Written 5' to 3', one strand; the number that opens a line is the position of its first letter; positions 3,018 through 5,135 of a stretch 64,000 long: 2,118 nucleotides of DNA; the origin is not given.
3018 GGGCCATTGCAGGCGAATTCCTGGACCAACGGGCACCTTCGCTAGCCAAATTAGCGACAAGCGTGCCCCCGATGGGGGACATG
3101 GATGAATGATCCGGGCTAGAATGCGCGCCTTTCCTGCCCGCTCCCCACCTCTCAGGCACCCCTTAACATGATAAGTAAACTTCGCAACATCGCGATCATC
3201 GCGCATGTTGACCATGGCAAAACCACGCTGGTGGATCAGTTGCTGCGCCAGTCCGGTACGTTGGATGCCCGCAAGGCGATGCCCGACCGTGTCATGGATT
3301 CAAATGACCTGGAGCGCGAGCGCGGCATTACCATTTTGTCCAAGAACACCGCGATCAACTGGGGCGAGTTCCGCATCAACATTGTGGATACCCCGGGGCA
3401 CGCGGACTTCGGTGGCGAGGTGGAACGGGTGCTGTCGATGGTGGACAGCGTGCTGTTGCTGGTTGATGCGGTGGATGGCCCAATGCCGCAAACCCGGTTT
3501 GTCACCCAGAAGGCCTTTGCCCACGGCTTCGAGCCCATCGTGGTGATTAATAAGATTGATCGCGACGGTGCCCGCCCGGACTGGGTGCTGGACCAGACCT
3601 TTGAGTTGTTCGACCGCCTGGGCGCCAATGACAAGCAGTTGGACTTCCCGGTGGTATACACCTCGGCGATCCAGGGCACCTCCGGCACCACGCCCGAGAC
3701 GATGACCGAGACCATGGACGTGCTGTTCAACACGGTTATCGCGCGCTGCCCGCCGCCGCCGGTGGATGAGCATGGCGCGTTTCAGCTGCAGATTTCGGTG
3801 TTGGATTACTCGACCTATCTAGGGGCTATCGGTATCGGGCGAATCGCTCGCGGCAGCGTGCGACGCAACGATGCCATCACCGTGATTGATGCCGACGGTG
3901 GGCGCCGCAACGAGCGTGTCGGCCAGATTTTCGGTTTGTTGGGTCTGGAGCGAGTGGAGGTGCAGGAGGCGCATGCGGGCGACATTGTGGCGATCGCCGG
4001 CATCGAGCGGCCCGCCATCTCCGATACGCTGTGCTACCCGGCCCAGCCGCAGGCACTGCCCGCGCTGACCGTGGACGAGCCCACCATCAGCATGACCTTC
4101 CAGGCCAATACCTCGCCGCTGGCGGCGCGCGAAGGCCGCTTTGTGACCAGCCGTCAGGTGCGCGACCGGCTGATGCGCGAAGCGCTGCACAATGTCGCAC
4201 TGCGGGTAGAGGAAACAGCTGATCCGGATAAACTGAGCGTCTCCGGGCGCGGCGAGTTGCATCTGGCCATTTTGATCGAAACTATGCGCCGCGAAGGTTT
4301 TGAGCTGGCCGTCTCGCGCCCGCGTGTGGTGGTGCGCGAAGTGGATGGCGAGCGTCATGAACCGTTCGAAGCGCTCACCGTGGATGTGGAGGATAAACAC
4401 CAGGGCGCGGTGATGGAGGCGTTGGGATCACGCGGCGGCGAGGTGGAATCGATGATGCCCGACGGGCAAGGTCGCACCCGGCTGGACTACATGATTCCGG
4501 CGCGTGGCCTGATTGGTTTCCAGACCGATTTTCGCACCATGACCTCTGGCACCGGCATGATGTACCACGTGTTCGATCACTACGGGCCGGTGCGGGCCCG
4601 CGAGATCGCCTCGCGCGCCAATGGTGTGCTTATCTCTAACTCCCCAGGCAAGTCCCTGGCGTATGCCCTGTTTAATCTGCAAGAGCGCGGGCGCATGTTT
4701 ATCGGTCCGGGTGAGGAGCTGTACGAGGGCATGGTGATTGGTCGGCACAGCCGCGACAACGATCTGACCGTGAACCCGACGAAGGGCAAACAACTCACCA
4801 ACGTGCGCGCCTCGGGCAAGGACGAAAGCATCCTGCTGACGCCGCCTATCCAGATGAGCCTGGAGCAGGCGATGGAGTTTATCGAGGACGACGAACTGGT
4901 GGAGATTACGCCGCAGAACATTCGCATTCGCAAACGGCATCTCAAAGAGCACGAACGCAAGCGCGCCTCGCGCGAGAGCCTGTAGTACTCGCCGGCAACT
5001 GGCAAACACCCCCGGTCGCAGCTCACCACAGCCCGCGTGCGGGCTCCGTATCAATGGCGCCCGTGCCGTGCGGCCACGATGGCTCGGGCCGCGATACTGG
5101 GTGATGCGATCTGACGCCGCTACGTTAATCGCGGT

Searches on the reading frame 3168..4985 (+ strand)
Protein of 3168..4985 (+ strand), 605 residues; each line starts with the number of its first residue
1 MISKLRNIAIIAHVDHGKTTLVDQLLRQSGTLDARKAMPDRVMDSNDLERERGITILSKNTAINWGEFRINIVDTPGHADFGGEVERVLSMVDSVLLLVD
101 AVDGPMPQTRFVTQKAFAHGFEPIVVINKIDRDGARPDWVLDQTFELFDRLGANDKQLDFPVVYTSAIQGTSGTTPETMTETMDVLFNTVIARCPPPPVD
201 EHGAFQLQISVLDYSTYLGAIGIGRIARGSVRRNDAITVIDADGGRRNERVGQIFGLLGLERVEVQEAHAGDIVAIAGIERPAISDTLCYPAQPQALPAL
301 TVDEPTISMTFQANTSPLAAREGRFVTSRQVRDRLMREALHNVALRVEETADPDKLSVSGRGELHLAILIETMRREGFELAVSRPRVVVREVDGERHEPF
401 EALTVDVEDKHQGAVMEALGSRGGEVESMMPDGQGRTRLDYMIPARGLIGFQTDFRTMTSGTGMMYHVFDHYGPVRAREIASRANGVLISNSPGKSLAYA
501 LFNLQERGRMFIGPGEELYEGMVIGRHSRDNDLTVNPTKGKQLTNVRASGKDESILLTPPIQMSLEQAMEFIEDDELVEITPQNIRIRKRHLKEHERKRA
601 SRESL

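Call 63: search_protein_families(library=pfam, proteins=[window:3168-4985:+], max_evalue=0.00001)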
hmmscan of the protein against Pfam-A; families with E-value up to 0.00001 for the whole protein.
window:3168-4985:+ (605 aa): 5 families
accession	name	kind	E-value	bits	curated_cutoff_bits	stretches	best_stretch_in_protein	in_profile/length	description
PF00009.33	GTP_EFTU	-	3.3e-54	183.8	26.5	1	4-185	2-181/188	Elongation factor Tu GTP binding domain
PF21018.2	BipA_C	-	8.1e-49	164.4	23.8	1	485-593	1-109/110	TypA/BipA C-terminal domain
PF00679.30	EFG_C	-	3.9e-24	84.9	27.9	1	397-477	3-83/89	Elongation factor G C-terminus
PF22042.2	EF-G_D2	-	9.8e-10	38.9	27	1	217-289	14-82/84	Elongation factor G domain 2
PF03144.31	GTP_EFTU_D2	-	3e-09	37.6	30.3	1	219-289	1-73/73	Elongation factor Tu domain 2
